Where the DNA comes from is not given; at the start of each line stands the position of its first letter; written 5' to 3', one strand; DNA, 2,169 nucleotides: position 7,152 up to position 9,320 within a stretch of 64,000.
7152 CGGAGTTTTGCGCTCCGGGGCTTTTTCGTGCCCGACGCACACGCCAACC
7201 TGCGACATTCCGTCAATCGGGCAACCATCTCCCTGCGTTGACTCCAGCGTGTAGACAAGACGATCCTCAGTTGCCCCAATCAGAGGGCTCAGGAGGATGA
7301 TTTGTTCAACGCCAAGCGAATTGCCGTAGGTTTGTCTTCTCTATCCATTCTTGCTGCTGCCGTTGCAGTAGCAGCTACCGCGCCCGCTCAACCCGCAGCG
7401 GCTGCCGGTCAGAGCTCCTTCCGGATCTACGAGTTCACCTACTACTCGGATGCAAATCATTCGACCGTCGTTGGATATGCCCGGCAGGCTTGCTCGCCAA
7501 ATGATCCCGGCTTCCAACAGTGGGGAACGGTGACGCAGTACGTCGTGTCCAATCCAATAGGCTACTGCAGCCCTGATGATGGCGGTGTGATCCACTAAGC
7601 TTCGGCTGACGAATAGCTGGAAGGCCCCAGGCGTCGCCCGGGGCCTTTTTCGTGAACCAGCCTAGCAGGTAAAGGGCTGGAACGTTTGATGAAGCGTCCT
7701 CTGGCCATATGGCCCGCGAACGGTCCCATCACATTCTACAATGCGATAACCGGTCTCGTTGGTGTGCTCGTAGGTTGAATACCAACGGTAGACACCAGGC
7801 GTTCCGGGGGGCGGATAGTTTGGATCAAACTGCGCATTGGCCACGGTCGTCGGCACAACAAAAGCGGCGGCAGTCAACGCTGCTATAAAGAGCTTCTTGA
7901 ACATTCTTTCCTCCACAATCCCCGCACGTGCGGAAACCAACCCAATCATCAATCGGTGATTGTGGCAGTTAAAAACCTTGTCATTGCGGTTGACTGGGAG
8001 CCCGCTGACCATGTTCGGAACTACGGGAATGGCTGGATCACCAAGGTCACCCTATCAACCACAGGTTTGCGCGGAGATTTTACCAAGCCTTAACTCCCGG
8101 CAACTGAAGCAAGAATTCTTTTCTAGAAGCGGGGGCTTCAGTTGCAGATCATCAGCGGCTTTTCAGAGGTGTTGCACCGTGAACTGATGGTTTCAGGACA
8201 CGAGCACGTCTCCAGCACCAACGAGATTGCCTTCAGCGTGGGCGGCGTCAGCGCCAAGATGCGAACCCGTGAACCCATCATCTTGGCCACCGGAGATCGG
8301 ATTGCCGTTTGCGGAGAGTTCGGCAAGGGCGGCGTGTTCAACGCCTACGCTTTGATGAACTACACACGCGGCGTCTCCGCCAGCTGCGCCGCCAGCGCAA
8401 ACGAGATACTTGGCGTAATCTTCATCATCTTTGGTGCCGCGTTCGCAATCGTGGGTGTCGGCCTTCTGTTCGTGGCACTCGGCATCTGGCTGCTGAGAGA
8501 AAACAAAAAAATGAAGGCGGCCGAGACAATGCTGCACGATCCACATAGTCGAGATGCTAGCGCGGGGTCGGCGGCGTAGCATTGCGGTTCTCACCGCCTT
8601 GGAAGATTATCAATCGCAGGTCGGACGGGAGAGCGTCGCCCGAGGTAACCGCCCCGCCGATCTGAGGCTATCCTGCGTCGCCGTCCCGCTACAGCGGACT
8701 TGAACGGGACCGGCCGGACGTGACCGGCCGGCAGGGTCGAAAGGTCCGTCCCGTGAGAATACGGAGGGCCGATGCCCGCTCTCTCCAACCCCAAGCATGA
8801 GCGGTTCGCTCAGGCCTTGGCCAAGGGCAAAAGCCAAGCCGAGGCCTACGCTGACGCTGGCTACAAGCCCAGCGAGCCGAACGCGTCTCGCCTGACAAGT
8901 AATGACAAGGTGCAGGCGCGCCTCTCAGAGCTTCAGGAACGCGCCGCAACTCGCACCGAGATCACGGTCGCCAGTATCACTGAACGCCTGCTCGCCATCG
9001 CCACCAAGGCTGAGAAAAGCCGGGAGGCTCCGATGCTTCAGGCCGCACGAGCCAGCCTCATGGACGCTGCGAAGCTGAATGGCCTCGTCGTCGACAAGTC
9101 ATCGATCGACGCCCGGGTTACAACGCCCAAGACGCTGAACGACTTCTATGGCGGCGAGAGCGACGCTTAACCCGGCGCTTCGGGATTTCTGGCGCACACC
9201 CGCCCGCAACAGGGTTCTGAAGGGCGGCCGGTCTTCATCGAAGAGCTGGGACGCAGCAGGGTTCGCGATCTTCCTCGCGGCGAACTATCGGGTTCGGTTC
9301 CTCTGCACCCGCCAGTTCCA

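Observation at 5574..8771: A/T-richer mixed-strand cargo island between the replication operon and the terminase genes: best candidate for an uncharacterised lysogen-expressed (exclusion/defence/conversion) module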

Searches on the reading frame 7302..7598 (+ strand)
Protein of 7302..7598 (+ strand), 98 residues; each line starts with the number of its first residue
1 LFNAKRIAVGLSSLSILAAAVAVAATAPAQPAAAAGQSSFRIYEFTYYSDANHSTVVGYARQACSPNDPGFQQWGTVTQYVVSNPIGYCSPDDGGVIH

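Call 9: search_protein_families(library=pfam, max_evalue=1, proteins=[window:7302-7598:+])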
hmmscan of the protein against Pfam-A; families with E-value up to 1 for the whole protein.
window:7302-7598:+ (98 aa): 1 family
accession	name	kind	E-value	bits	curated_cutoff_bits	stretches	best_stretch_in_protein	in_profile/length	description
PF19806.4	DUF6289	-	3.2e-07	31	27.3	1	43-84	2-38/43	Family of unknown function (DUF6289)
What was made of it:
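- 7302..7598 (+): Gene D: 98 aa, with a signal peptide and two Cys (C64, C89). A member of DUF6289. Pfam PF19806 E 3e-7, above the cut-off (call 9).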

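Call 10: search_protein_families(library=phrogs, max_evalue=0.1, proteins=[window:7302-7598:+])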
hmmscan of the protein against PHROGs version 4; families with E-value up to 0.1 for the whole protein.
window:7302-7598:+ (98 aa): 1 family
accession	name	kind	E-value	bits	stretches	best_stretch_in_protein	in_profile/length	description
phrog_658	-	unknown function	0.037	14.5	1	16-80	44-110/161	-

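Call 11: search_protein_families(library=padloc, max_evalue=0.1, proteins=[window:7302-7598:+])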
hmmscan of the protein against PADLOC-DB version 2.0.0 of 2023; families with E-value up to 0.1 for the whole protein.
window:7302-7598:+ (98 aa): 0 families

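Call 12: search_protein_families(library=ncbifam, max_evalue=0.1, proteins=[window:7302-7598:+])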
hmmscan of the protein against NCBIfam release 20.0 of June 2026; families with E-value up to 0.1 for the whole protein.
window:7302-7598:+ (98 aa): 0 families

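Call 56: find_homologous_proteins(query=window:7302-7598:+, max_evalue=0.01)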
Query window:7302-7598:+ (98 aa): 3 proteins with E <= 0.01 among 694 candidates.
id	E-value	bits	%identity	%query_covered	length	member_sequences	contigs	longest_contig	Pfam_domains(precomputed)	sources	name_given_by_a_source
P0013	2.9e-58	212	100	100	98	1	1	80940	PF19806.5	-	-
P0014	9.0e-35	136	68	98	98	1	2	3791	PF19806.5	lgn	-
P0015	8.6e-25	104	54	100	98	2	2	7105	PF19806.5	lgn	-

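Call 57: find_encoding_contigs(protein=P0015, flank=6000, max_places=2)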
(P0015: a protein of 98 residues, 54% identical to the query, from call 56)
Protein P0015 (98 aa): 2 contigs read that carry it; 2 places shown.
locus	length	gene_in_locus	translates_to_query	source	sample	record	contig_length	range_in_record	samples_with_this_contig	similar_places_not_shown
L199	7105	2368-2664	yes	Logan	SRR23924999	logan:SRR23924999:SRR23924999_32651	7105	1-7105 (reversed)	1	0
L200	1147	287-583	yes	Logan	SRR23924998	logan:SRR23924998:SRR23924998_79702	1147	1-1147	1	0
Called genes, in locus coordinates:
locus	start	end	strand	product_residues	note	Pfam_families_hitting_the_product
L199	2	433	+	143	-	?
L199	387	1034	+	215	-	-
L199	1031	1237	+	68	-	-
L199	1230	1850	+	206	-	-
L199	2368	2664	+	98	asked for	PF19806:DUF6289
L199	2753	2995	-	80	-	-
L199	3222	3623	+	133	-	-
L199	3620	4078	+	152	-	-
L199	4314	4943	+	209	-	-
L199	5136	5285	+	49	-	-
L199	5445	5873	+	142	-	PF03592:Terminase_2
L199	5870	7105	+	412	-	?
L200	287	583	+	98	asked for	PF19806:DUF6289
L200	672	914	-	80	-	-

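Call 58: find_encoding_contigs(protein=P0014, flank=4000, max_places=2)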
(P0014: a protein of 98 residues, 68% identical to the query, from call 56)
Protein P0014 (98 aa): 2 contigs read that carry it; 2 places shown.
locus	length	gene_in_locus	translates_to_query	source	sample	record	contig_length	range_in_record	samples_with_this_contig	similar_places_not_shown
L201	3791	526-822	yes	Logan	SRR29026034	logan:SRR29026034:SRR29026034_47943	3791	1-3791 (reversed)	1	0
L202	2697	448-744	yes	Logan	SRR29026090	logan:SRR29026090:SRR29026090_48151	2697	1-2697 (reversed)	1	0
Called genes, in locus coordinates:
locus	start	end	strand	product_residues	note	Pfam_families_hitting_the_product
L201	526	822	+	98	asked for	PF19806:DUF6289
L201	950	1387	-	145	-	-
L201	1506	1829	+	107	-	-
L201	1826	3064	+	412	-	PF04466:Terminase_3, PF17289:Terminase_6C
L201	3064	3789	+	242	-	?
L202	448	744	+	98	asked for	PF19806:DUF6289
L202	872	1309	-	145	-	-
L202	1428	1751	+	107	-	-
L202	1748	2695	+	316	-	?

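Call 83: search_protein_families(library=pfam, max_evalue=0.01, proteins=[L199:3620-4078:+, L199:4314-4943:+])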
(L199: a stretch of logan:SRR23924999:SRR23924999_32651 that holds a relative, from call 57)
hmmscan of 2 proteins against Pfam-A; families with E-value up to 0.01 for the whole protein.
L199:3620-4078:+ (152 aa): 0 families

L199:4314-4943:+ (209 aa): 1 family
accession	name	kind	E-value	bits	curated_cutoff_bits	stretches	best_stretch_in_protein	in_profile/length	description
PF14464.11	Prok-JAB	-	6.2e-05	23.3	25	1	112-170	50-102/114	Prokaryotic homologs of the JAB domain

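Call 84: search_protein_families(library=padloc, max_evalue=0.01, proteins=[L199:3620-4078:+, L199:4314-4943:+])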
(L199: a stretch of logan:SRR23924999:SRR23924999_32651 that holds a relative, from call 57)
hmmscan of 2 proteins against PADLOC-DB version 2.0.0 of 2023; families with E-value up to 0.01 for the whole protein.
L199:3620-4078:+ (152 aa): 0 families

L199:4314-4943:+ (209 aa): 4 families
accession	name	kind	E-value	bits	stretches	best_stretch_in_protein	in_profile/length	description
PDLC00890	JAB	-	0.0018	15.8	1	129-154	89-114/157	JAB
PDLC00889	JAB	-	0.002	15.7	1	130-153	98-121/168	JAB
PDLC00905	JAB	-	0.0033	15.6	1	129-150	82-103/154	JAB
PDLC00893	JAB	-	0.01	13.9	0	123-151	76-104/157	JAB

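Call 85: search_solved_structures(query=window:7302-7595:+, max_evalue=10)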
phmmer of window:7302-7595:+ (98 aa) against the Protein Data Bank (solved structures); distinct sequences matched with E-value up to 10: 4.
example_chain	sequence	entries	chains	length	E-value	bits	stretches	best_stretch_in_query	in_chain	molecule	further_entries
1eb6_A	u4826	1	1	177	0.025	18.1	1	13-92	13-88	NEUTRAL PROTEASE II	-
8rby_B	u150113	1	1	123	0.26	14.8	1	53-85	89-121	Camel-derived nanobody 1.26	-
7dwt_H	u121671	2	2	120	0.66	13.5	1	53-83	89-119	Anti-dengue virus human monoclonal antibody 1C19 Fab heavy chain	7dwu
8ap6_A1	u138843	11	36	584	7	10.2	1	6-83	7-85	ATP synthase subunit alpha, mitochondrial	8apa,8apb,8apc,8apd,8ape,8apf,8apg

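Call 105: find_related_loci(query=window:7302-7598:+, collection=viral_contigs, flank=5000)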
Query window:7302-7598:+ (98 aa) in viral_contigs; peptide patterns used: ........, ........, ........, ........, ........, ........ (x = any residue, [..] = any of these).
14 stretches matched a pattern, but none encodes a relative of the query by tblastn (E <= 1e-3).

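Call 108: search_protein_families(library=pfam, max_evalue=0.1, proteins=[L199:2753-2995:-, P0014, P0015])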
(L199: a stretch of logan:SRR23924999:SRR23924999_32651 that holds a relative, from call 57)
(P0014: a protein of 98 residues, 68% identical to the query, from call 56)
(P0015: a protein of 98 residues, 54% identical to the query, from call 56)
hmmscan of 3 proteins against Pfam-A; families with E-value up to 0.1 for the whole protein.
L199:2753-2995:- (80 aa): 1 family
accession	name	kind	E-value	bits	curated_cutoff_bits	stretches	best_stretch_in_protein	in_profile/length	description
PF19806.4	DUF6289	-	0.001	19.7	27.3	1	38-80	3-42/43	Family of unknown function (DUF6289)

P0014 (98 aa): 1 family
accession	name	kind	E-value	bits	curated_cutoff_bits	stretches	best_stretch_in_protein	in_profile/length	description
PF19806.4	DUF6289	-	1.4e-07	32.2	27.3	1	43-90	2-43/43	Family of unknown function (DUF6289)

P0015 (98 aa): 2 families
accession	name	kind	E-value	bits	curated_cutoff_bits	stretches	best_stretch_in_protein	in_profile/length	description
PF19806.4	DUF6289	-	6.9e-07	29.9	27.3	1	43-82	2-36/43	Family of unknown function (DUF6289)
PF17137.9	DUF5110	-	0.044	14.3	27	1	37-67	26-57/71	Domain of unknown function (DUF5110)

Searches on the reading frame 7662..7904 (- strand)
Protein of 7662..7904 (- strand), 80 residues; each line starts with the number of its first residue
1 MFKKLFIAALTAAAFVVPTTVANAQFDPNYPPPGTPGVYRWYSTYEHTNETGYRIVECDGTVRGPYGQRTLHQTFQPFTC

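Call 9: search_protein_families(library=pfam, max_evalue=1, proteins=[window:7662-7904:-])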
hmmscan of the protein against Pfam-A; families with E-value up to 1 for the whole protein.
window:7662-7904:- (80 aa): 3 families
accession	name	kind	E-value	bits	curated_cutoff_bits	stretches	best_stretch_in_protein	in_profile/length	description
PF11131.13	PhrC_PhrF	-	0.032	14.3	25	1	4-25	4-26/38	Rap-phr extracellular signalling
PF19806.4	DUF6289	-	0.033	14.9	27.3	1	39-80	4-42/43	Family of unknown function (DUF6289)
PF14765.12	PS-DH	-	0.16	12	23.7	1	6-71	81-149/166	Polyketide synthase dehydratase N-terminal domain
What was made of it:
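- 7662..7904 (-): Gene E: 80 aa, with a signal peptide (…VANA/QF) and two Cys (C58, C80). A divergent DUF6289-like protein. Pfam DUF6289 E 0.03, below the cut-off (call 9).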

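Call 10: search_protein_families(library=phrogs, max_evalue=0.1, proteins=[window:7662-7904:-])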
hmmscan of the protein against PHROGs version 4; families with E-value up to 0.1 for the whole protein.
window:7662-7904:- (80 aa): 0 families

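Call 11: search_protein_families(library=padloc, max_evalue=0.1, proteins=[window:7662-7904:-])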
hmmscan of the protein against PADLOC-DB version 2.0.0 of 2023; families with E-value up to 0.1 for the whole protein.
window:7662-7904:- (80 aa): 0 families

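Call 12: search_protein_families(library=ncbifam, max_evalue=0.1, proteins=[window:7662-7904:-])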
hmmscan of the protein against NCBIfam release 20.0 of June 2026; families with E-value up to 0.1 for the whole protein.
window:7662-7904:- (80 aa): 0 families

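Call 104: find_related_loci(query=window:7662-7904:-, collection=viral_contigs, flank=5000)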
Query window:7662-7904:- (80 aa) in viral_contigs; peptide patterns used: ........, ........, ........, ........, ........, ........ (x = any residue, [..] = any of these).
18 stretches matched a pattern, but none encodes a relative of the query by tblastn (E <= 1e-3).

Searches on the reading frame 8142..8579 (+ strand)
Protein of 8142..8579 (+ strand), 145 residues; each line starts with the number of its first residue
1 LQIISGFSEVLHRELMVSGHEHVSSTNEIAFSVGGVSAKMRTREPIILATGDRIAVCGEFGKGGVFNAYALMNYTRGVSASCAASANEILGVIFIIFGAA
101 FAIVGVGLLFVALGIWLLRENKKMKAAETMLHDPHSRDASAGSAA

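Call 9: search_protein_families(library=pfam, max_evalue=1, proteins=[window:8142-8579:+])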
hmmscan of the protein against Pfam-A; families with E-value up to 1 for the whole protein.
window:8142-8579:+ (145 aa): 2 families
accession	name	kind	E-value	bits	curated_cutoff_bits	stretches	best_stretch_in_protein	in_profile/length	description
PF06011.17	TRP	-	0.0098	15.2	28.5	1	83-130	372-418/426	Transient receptor potential (TRP) ion channel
PF24358.1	ABCC10_N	-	0.088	12.7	26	1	99-129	81-111/200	ABCC10 N-terminal domain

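Call 10: search_protein_families(library=phrogs, max_evalue=0.1, proteins=[window:8142-8579:+])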
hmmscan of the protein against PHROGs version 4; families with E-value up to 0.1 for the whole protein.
window:8142-8579:+ (145 aa): 0 families

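Call 11: search_protein_families(library=padloc, max_evalue=0.1, proteins=[window:8142-8579:+])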
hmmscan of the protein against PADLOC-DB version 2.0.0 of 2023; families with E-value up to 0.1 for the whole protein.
window:8142-8579:+ (145 aa): 0 families

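Call 12: search_protein_families(library=ncbifam, max_evalue=0.1, proteins=[window:8142-8579:+])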
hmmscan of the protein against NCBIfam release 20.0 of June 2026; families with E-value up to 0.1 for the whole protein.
window:8142-8579:+ (145 aa): 3 families
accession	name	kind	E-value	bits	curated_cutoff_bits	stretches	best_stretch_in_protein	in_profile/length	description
TIGR01692.1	HIBADH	equivalog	0.038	13.3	291.6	1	17-65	116-164/288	3-hydroxyisobutyrate dehydrogenase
TIGR01505.1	tartro_sem_red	equivalog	0.043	13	340.75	1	17-67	119-169/291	2-hydroxy-3-oxopropionate reductase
NF046005.2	near_gluc_PtsG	equivalog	0.09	13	45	0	92-126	5-37/85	MPN207a family PTS transporter accessory protein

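Call 21: find_homologous_proteins(query=window:8142-8579:+, max_evalue=0.01)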
Query window:8142-8579:+ (145 aa): 1 proteins with E <= 0.01 among 78 candidates.
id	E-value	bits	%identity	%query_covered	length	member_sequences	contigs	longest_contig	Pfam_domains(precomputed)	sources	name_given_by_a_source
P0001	7.6e-87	306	100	100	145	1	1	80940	-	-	-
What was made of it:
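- Tried and rejected: It matches only itself among 5.8 billion proteins (call 21).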

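Call 23: find_encoding_contigs(protein=window:8142-8579:+, flank=10000, max_places=6)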
Protein window:8142-8579:+ (145 aa): no gene with exactly this product is on record in the collection.

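Call 78: predict_structure(protein=window:8142-8576:+)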
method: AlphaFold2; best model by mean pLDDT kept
length: 145 residues; sequences in the alignment: 1
mean_pLDDT: 57.9   pTM: 0.32
mean pLDDT of the five models: 57.9, 55.2, 54.6, 53.6, 52.3
residues with pLDDT >= 90: 20; 70-90: 19; 50-70: 45; < 50: 61
segments of 3 or more residues with pLDDT < 50: 1-26, 32-38, 43-47, 49-53, 71-85
pLDDT, mean of each block of 10 residues (from residue 1): 30 37 46 47 47 51 52 41 53 83 93 94 78 59 53
secondary structure, 60 per line:
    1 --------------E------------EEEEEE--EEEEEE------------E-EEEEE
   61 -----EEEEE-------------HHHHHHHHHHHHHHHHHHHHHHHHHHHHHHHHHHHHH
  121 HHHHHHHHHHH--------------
elements in order: E28-33 E36-41 E56-60 E66-70 H84-131
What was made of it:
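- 8142..8579 (+): Gene F: 145 aa, TTG start with a weak SD. Low-confidence beta-rich N-terminal part, one long C-terminal transmembrane helix, then a KK-rich tail ending in Ala-Ala. An orphan. In the AF2 model only helix 84-131 is confident (call 78).
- Tried and rejected: The AF2 single-sequence model was too poor (pLDDT 58) to justify a fold search (call 78).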

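Call 86: search_solved_structures(query=window:8142-8576:+, max_evalue=10)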
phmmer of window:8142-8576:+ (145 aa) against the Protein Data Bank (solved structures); distinct sequences matched with E-value up to 10: 4.
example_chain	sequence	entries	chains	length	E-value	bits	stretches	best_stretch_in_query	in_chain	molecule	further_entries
5hkj_A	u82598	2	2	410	0.042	17.3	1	20-72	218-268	Complement C1q subcomponent subunit A,Complement C1q subcomponent subunit C,Complement C1q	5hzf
6z6v_C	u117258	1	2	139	1.3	12.4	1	20-71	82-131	Complement C1q subcomponent subunit C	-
1pk6_C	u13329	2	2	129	1.4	12.3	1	19-71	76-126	Complement C1q subcomponent, C chain precursor | Complement C1q subcomponent subunit C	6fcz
2jg8_C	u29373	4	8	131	1.4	12.3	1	19-71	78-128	Complement C1q subcomponent subunit C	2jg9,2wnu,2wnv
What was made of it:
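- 8142..8579 (+): No family or PDB hit (calls 9-12, 86).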

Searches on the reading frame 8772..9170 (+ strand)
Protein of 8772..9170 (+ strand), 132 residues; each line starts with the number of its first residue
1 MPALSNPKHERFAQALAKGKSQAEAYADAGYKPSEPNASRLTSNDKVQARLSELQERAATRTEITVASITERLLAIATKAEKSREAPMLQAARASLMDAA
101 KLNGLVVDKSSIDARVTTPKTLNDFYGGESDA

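Call 9: search_protein_families(library=pfam, max_evalue=1, proteins=[window:8772-9170:+])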
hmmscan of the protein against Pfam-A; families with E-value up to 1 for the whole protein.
window:8772-9170:+ (132 aa): 1 family
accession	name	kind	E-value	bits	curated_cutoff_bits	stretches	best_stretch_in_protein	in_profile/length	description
PF03592.21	Terminase_2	-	1.8e-08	35.5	26.1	1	6-81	2-79/141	Terminase small subunit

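Call 10: search_protein_families(library=phrogs, max_evalue=0.1, proteins=[window:8772-9170:+])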
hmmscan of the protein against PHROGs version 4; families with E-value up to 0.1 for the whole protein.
window:8772-9170:+ (132 aa): 7 families
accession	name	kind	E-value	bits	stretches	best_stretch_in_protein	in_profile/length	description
phrog_51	-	head and packaging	1.8e-17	64.9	1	6-83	90-170/261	terminase small subunit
phrog_32222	-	unknown function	1.3e-08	35.9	1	4-112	91-198/241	-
phrog_1595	-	head and packaging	4.2e-08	34.4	1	7-93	6-99/164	terminase small subunit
phrog_641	-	head and packaging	1.4e-06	30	1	7-78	5-75/162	terminase small subunit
phrog_11494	-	head and packaging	2.3e-06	28.6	1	1-68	1-68/291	terminase small subunit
phrog_4102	-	head and packaging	0.0041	18.3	1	4-34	15-45/166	terminase small subunit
phrog_22485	-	unknown function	0.051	12.7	1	4-112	514-627/634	-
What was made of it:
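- Checked: TerS (Terminase_2) starts at 8772 and TerL at 9148 (calls 9, 10).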
